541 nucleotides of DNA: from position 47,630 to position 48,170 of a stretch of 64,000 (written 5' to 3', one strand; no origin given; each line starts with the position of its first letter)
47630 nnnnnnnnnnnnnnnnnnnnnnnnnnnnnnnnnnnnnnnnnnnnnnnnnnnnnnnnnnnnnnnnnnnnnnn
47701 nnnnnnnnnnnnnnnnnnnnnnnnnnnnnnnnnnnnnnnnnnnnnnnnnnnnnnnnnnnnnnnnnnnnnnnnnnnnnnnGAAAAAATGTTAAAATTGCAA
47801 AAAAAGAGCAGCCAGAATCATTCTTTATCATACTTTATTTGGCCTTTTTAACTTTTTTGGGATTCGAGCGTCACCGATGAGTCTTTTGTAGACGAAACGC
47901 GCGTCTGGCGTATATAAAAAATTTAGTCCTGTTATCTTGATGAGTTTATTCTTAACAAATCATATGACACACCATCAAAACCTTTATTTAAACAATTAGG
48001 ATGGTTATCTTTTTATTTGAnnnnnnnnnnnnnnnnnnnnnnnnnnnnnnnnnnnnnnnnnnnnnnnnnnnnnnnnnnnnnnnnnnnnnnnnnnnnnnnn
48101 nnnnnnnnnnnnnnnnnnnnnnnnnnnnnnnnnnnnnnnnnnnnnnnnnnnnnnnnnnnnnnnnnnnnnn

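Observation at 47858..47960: Family of short repeats carrying a minimal type-I hammerhead ribozyme with a palindromic helix III (PLE/retrozyme-like), all copies core-damaged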

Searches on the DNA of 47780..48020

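Call 7: search_rna_families(source=window, start=47780, end=48020, threshold=evalue, max_evalue=10, show_alignments=5)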
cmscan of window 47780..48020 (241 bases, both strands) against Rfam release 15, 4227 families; matches with E-value up to 10: 4.
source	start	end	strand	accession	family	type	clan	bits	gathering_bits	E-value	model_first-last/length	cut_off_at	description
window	47868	47911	+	RF00163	Hammerhead_1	Gene; ribozyme;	CL00010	29.4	34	1.4e-05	1-45/45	no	Hammerhead ribozyme (type I)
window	47930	47971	+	RF03508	mir-970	Gene; miRNA;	-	15.7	53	2.2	18-60/74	no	mir-970 microRNA precursor family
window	47829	47877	-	RF03084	DUF2815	Gene; sRNA;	-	14.2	41.2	5.1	1-62/62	no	DUF2815 RNA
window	47780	47858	-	RF01577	RNase_P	Gene; ribozyme;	CL00002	12.5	100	9.5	72-150/626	3'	Plasmodium RNase_P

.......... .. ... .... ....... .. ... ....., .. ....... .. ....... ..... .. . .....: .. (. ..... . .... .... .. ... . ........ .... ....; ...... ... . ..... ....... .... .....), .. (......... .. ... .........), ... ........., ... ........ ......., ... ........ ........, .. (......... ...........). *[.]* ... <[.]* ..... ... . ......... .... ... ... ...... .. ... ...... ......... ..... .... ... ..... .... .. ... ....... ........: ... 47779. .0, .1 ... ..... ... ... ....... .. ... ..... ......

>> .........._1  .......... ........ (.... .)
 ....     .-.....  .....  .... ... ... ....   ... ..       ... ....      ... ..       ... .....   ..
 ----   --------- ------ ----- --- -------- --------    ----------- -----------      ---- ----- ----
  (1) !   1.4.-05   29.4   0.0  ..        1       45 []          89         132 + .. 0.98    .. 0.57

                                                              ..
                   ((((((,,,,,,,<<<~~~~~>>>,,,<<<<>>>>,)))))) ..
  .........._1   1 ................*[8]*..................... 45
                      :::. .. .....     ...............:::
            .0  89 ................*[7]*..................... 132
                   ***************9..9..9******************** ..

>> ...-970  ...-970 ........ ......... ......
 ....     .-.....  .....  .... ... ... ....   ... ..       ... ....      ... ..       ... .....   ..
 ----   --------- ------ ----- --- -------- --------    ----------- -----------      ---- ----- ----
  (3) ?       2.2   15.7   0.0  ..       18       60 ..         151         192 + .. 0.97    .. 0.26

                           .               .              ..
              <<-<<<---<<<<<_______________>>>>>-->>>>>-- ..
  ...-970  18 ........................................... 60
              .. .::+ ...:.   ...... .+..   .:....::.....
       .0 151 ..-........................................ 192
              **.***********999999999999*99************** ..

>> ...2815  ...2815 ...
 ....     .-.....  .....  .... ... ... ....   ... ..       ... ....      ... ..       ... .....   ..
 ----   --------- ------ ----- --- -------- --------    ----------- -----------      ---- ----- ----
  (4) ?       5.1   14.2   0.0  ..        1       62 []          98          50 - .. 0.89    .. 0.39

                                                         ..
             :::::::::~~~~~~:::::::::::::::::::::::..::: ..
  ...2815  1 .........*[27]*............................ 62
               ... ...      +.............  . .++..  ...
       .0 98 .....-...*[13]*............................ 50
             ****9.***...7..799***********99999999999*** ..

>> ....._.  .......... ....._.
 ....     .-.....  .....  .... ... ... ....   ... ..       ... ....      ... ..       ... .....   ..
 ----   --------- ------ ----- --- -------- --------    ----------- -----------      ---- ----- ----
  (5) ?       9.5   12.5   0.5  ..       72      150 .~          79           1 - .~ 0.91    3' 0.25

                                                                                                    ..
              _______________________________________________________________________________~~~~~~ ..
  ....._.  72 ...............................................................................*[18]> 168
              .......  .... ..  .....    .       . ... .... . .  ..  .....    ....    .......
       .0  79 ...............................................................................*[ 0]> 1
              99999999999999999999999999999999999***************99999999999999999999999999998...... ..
